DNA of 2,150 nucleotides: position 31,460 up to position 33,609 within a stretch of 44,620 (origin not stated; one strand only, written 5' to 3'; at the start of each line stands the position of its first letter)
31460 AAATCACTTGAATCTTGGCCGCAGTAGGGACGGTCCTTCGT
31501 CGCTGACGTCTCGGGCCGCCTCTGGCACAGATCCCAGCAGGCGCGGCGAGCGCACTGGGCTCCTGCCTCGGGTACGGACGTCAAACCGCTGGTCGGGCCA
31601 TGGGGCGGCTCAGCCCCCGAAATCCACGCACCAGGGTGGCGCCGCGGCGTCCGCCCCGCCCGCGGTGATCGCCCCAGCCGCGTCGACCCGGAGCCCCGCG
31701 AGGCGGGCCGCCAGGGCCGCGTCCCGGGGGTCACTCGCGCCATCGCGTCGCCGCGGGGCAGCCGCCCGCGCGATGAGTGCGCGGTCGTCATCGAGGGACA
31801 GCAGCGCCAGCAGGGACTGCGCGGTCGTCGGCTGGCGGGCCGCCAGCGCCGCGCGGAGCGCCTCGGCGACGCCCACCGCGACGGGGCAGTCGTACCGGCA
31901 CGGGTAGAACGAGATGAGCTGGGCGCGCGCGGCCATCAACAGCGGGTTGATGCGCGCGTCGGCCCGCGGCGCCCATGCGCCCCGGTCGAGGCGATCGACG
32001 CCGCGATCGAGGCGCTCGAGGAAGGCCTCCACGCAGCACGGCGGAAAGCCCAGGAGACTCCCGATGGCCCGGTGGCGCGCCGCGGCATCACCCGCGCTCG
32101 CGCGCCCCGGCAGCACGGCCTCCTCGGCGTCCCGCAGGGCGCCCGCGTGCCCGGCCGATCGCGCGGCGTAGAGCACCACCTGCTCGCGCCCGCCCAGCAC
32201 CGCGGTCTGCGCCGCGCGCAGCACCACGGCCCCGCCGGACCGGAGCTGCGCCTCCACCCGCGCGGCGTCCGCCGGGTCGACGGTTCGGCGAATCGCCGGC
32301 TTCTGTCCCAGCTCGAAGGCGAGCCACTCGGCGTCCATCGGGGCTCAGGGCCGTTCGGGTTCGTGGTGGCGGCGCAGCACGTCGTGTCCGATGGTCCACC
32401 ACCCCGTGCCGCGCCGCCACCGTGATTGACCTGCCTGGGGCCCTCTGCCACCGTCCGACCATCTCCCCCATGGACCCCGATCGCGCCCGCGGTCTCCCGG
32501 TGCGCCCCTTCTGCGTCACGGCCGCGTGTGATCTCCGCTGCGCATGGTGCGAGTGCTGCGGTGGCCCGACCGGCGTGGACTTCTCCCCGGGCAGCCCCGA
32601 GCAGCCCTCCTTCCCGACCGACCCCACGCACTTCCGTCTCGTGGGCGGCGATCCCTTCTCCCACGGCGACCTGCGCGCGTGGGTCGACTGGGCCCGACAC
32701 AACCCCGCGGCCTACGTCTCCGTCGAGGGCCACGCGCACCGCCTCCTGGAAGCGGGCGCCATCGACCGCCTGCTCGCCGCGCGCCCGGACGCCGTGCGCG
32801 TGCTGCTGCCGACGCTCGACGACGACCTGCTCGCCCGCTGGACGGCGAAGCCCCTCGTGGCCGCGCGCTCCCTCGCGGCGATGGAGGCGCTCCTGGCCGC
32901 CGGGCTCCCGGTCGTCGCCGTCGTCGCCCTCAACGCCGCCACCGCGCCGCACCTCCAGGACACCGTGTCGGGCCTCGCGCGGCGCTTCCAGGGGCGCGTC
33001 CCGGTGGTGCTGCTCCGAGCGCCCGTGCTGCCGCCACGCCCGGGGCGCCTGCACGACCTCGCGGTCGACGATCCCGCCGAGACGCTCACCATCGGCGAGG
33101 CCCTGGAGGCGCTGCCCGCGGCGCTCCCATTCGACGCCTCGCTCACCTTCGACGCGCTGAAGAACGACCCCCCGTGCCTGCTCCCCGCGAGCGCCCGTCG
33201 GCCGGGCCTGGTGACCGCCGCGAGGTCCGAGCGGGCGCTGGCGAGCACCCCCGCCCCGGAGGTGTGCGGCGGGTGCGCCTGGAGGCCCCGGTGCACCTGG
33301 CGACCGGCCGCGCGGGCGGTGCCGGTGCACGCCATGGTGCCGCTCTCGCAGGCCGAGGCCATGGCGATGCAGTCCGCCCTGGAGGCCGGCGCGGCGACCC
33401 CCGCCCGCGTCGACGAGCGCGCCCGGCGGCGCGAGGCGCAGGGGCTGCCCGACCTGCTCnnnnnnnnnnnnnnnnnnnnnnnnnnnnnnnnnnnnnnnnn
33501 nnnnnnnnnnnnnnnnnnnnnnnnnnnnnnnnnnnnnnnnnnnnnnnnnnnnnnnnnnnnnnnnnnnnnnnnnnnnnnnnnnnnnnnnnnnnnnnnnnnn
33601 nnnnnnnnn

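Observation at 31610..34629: Second PPCC-domain gene divergent from a second double radical-SAM gene; shared N-terminal module with the 1186-aa protein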

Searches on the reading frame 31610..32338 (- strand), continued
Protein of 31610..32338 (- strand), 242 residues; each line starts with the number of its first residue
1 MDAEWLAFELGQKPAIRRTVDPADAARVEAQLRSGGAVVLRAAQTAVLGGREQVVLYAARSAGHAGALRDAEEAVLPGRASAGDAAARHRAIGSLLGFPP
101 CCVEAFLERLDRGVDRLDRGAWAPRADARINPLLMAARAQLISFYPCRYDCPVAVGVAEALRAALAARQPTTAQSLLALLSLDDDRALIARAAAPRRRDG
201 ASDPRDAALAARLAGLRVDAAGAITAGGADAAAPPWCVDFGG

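Call 72: search_protein_families(library=pfam, proteins=[L007:13450-15246:-, L017:6799-8685:+, L029:2671-4767:-, L029:4772-6454:+, L031:12917-14434:+, L042:9129-10625:+, L051:1317-3125:+, L064:3498-5786:+, L072:126-2255:+, L043:15889-17769:-], max_evalue=0.05)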
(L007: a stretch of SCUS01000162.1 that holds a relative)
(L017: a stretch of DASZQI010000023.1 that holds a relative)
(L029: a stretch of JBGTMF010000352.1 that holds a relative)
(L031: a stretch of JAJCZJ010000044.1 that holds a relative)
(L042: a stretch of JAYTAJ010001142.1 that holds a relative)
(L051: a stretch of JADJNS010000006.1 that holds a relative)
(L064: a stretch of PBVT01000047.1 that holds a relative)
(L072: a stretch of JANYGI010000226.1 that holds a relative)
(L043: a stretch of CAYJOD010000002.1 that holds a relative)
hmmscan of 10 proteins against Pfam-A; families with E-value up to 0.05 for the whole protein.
L007:13450-15246:- (599 aa): 0 families

L017:6799-8685:+ (629 aa): 0 families

L029:2671-4767:- (699 aa): 1 family
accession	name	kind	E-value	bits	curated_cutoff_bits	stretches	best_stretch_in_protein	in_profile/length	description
PF25093.1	DUF7807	-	0.00079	19.6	27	1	345-402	31-88/170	Family of unknown function (DUF7807)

L029:4772-6454:+ (561 aa): 0 families

L031:12917-14434:+ (506 aa): 5 families
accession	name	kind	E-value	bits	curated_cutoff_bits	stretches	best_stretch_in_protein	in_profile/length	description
PF13347.12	MFS_2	-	8e-62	209.6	27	1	42-486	2-427/427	MFS/sugar transport protein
PF07690.21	MFS_1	-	1.1e-19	71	33.4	2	46-406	5-328/347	Major Facilitator Superfamily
PF12832.13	MFS_1_like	-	7.9e-09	35.5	25.2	1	67-397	29-326/373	MFS_1 like family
PF03209.21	PUCC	-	7.7e-06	25.6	21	1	66-189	9-139/401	PUCC protein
PF03092.22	BT1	-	0.016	14.4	22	1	58-132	11-84/432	BT1 family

L042:9129-10625:+ (499 aa): 1 family
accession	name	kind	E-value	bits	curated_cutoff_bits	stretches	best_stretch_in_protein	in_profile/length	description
PF00654.25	Voltage_CLC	-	1e-78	265.4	24.8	1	127-459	2-346/346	Voltage gated chloride channel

L051:1317-3125:+ (603 aa): 1 family
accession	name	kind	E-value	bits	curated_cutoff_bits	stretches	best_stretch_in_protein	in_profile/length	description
PF13231.12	PMT_2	-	0.00052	20.7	26.1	1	137-290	8-159/160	Dolichyl-phosphate-mannose-protein mannosyltransferase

L064:3498-5786:+ (763 aa): 0 families

L072:126-2255:+ (710 aa): 1 family
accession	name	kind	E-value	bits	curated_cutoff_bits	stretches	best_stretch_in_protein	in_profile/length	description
PF00115.25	COX1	-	7e-136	454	34.8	1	197-637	1-435/436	Cytochrome C and Quinol oxidase polypeptide I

L043:15889-17769:- (627 aa): 0 families

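Call 87: search_protein_families(library=pfam, proteins=[L022:9308-10798:+, L032:2366-3943:-, L032:10750-11493:+, L022:8609-9304:+, L025:14139-15236:-, L044:10936-11889:+, L058:16224-17510:+, L010:8876-9946:-, L041:6097-7263:-, L021:13590-15377:+], max_evalue=0.01)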
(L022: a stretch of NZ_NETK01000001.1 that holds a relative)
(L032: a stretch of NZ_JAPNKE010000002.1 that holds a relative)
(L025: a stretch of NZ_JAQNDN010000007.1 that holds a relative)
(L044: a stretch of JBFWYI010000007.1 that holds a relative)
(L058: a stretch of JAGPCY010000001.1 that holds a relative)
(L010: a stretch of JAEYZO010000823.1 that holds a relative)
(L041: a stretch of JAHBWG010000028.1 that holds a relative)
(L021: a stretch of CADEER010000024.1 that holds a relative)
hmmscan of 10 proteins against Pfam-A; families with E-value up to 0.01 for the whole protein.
L022:9308-10798:+ (497 aa): 1 family
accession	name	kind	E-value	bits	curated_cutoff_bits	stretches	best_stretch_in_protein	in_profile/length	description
PF04467.17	DUF483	-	0.0072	16.8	25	0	302-339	18-54/122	Protein of unknown function (DUF483)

L032:2366-3943:- (526 aa): 5 families
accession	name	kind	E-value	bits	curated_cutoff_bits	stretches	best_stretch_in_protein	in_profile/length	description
PF00069.31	Pkinase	-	4.6e-38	131.6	31.7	1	133-391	2-252/263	Protein kinase domain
PF07714.23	PK_Tyr_Ser-Thr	-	3.3e-28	99.1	23.1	1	134-398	3-255/258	Protein tyrosine and serine/threonine kinase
PF01636.29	APH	-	7.1e-08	32.9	23.2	2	147-245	14-109/239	Phosphotransferase enzyme family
PF03109.22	ABC1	-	3e-07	30.3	22.9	1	205-278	142-215/244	ABC1 atypical kinase-like domain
PF01163.29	RIO1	-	0.0011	19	22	1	180-275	57-149/187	RIO domain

L032:10750-11493:+ (248 aa): 2 families
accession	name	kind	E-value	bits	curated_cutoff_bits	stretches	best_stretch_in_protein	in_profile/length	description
PF01144.29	CoA_trans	-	2.2e-50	171.5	23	1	35-229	2-215/217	Coenzyme A transferase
PF13336.12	AcetylCoA_hyd_C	-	0.0045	17.4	23.7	1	130-207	38-124/154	Acetyl-CoA hydrolase/transferase C-terminal domain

L022:8609-9304:+ (232 aa): 0 families

L025:14139-15236:- (366 aa): 5 families
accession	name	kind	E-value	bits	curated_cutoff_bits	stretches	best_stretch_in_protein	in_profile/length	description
PF04542.20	Sigma70_r2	-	1.1e-21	76.8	24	1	54-120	3-71/71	Sigma-70 region 2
PF08281.18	Sigma70_r4_2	-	2.1e-14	53.4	25.7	1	172-224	2-54/54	Sigma-70, region 4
PF12680.13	SnoaL_2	-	3.6e-08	34.4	27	1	245-320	2-77/102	SnoaL-like domain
PF22029.2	PhyR_sigma2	-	2.7e-07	30.9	27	1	67-105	15-53/55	Sigma2 domain of PhyR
PF04545.22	Sigma70_r4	-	0.00063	19.7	24.1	1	177-222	1-46/50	Sigma-70, region 4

L044:10936-11889:+ (318 aa): 6 families
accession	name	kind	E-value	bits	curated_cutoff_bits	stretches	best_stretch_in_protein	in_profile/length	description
PF00005.33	ABC_tran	-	5.6e-34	118.1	25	1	77-225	1-136/137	ABC transporter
PF02463.25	SMC_N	-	0.00013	21.9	40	1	89-260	26-203/220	RecF/RecN/SMC N terminal domain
PF13304.12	AAA_21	-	0.00038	21.1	27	0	162-258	211-300/304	AAA domain, putative AbiEii toxin, Type IV TA system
PF13401.12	AAA_22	-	0.0011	19.7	27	1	88-168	6-84/130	AAA domain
PF13191.12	AAA_16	-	0.0022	18.9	32.6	1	87-206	24-124/167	AAA ATPase domain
PF13555.12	AAA_29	-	0.0045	17.1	27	1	78-114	13-49/61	P-loop containing region of AAA domain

L058:16224-17510:+ (429 aa): 1 family
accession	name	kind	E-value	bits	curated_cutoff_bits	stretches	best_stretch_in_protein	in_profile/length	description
PF11617.13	Cu-binding_MopE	-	1.6e-08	35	27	1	197-226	1-30/30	Putative metal-binding motif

L010:8876-9946:- (357 aa): 9 families
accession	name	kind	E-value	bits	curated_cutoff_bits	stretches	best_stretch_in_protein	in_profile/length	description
PF01370.27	Epimerase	-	2.2e-36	125.9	20.9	1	16-238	1-240/240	NAD dependent epimerase/dehydratase family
PF01073.25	3Beta_HSD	-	3.8e-17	62.7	22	1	17-219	1-224/280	3-beta hydroxysteroid dehydrogenase/isomerase family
PF16363.11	GDP_Man_Dehyd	-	4.6e-14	53.1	27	1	17-230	1-243/332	GDP-mannose 4,6 dehydratase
PF07993.18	NAD_binding_4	-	4.6e-13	49.3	20.1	1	55-219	62-257/258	Male sterility protein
PF13460.12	NAD_binding_10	-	1.1e-11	45.4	27.2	1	20-159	1-132/184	NAD(P)H-binding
PF02719.21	Polysacc_synt_2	-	3e-09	36.9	20.2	1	52-131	52-136/293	Polysaccharide biosynthesis protein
PF04321.23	RmlD_sub_bind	-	1.7e-06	27.8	27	1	15-203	2-178/287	RmlD substrate binding domain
PF08659.16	KR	-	7.6e-05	23.1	22.6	1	17-86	4-90/180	KR domain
PF00106.31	adh_short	-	0.0079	16.1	26.6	0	16-160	3-162/195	short chain dehydrogenase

L041:6097-7263:- (389 aa): 2 families
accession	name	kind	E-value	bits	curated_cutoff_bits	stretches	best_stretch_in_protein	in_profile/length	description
PF13519.12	VWA_2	-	5.8e-07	30.5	27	1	74-204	1-106/107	von Willebrand factor type A domain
PF00092.34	VWA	-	6.8e-06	26.8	23.8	1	158-213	62-119/174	von Willebrand factor type A domain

L021:13590-15377:+ (596 aa): 11 families
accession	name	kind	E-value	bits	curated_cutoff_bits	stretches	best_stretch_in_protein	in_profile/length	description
PF04820.20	Trp_halogenase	-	3.8e-41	141.9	21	2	126-427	148-413/458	Tryptophan halogenase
PF01494.25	FAD_binding_3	-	9.2e-12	45.3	22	1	26-208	2-172/349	FAD binding domain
PF12831.13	FAD_oxidored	-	4.6e-09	36.5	27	1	129-199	85-151/416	FAD dependent oxidoreductase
PF00890.30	FAD_binding_2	-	5.5e-08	32.9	20.4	1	136-205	142-215/414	FAD binding domain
PF01266.30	DAO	-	2.6e-07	31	27.9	1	27-62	1-34/353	FAD dependent oxidoreductase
PF13450.12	NAD_binding_8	-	1e-05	26.2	21.9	1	30-68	1-37/68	NAD(P)-binding Rossmann-like domain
PF07992.20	Pyr_redox_2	-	1.2e-05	25.4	26.1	1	26-69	1-43/291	Pyridine nucleotide-disulphide oxidoreductase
PF05834.18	Lycopene_cycl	-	1.3e-05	24.9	23.4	1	27-59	1-33/380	Lycopene cyclase protein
PF01946.23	Thi4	-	0.00011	22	26.2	1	25-58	17-49/235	Thi4 family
PF03486.20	HI0933_like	-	0.00022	21.2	50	1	27-59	2-32/244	HI0933-like protein Rossmann domain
PF00070.33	Pyr_redox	-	0.0027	18.6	22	0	28-83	2-55/82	Pyridine nucleotide-disulphide oxidoreductase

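Call 88: find_encoding_contigs(protein=P0082, flank=10000, max_places=1)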
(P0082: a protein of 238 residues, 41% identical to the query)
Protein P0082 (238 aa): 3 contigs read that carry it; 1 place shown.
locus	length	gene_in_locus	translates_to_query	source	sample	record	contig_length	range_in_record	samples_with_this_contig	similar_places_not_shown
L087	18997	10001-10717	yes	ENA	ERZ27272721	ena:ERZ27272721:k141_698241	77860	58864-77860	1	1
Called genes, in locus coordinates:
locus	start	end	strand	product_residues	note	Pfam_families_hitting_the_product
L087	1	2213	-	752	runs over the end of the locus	PF04055:Radical_SAM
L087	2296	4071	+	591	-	PF04055:Radical_SAM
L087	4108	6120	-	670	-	-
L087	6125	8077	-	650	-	PF04055:Radical_SAM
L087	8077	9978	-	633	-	PF04055:Radical_SAM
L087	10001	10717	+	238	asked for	PF04467:DUF483 (weak)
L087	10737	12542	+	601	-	PF04055:Radical_SAM, PF13489:Methyltransf_23, PF13649:Methyltransf_25, PF08241:Methyltransf_11, PF08242:Methyltransf_12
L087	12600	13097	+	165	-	PF27806:HxsD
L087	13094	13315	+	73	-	-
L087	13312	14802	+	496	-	PF13353:Fer4_12, PF04055:Radical_SAM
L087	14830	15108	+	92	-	-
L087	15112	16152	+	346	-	PF04055:Radical_SAM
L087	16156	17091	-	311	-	PF04055:Radical_SAM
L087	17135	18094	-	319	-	PF04055:Radical_SAM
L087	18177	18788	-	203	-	-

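Call 89: find_encoding_contigs(protein=P0079, flank=10000, max_places=1)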
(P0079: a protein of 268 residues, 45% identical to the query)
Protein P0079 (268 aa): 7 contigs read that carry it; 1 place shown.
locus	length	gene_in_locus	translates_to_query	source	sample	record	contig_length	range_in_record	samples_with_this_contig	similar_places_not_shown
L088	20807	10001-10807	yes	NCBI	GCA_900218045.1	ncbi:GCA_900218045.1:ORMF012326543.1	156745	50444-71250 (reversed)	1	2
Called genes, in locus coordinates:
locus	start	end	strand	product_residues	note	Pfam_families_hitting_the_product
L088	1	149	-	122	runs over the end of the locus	-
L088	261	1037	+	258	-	-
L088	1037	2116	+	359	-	PF00069:Pkinase, PF03109:ABC1 (faint), PF07714:PK_Tyr_Ser-Thr, PF01636:APH (faint)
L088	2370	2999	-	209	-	PF04542:Sigma70_r2, PF08281:Sigma70_r4_2 (weak)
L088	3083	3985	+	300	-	-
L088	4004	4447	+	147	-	PF10604:Polyketide_cyc2, PF03364:Polyketide_cyc (weak)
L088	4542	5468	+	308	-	PF03747:ADP_ribosyl_GH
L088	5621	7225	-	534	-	PF02129:Peptidase_S15 (weak), PF00561:Abhydrolase_1 (weak), PF12146:Hydrolase_4, PF20408:Abhydrolase_11 (faint)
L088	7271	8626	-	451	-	PF04055:Radical_SAM (weak)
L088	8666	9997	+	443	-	PF04055:Radical_SAM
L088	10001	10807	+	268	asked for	-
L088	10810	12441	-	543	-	PF04055:Radical_SAM (faint)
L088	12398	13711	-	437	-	-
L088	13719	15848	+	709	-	PF04055:Radical_SAM, PF13353:Fer4_12 (faint), PF04055:Radical_SAM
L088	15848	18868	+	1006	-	PF04055:Radical_SAM, PF01408:GFO_IDH_MocA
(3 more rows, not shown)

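Call 90: find_encoding_contigs(protein=P0086, flank=10000, max_places=1)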
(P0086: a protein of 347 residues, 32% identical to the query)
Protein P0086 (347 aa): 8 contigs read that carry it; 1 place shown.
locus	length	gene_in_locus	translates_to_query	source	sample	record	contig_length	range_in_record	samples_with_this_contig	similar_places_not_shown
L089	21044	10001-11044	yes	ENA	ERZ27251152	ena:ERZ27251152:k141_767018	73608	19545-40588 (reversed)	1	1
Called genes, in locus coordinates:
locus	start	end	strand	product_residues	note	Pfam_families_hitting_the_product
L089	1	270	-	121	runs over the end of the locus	-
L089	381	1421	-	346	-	PF01795:Methyltransf_5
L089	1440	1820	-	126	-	PF02381:MraZ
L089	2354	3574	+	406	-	-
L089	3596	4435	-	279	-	PF00293:NUDIX (faint)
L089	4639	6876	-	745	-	-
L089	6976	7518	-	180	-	-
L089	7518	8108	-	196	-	PF02643:DUF192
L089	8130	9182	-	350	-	-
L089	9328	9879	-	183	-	-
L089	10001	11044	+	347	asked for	PF04467:DUF483 (weak)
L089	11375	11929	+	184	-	-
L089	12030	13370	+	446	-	PF10082:BBP2_2 (faint)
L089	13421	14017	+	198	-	PF02563:Poly_export, PF22461:SLBB_2, PF10531:SLBB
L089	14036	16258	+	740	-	PF02706:Wzz (weak), PF13807:GNVR (weak)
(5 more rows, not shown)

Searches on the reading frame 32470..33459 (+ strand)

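Call 17: search_protein_families(library=ncbifam, proteins=[window:32470-33459:+], max_evalue=1)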
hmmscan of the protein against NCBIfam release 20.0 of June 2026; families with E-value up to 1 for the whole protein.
window:32470-33459:+ (330 aa): 3 families
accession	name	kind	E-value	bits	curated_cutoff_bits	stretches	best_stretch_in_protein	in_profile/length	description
TIGR02666.1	moaA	equivalog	0.00063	18.8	284.05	1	54-152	62-163/336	GTP 3',8-cyclase MoaA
NF045646.2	rSAM_Se_TrsS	equivalog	0.0088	14.6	490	1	16-155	92-236/441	radical SAM (seleno)protein TrsS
TIGR02668.1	moaA_archaeal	equivalog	0.015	14.3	325.25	1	16-166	16-170/303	GTP 3',8-cyclase MoaA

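Call 18: search_protein_families(library=pfam, proteins=[window:32470-33459:+], max_evalue=1)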
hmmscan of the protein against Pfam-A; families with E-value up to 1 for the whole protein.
window:32470-33459:+ (330 aa): 1 family
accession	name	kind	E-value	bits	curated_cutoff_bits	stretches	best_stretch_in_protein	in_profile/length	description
PF04055.27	Radical_SAM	-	0.0018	18.9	29.5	1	16-150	3-147/166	Radical SAM superfamily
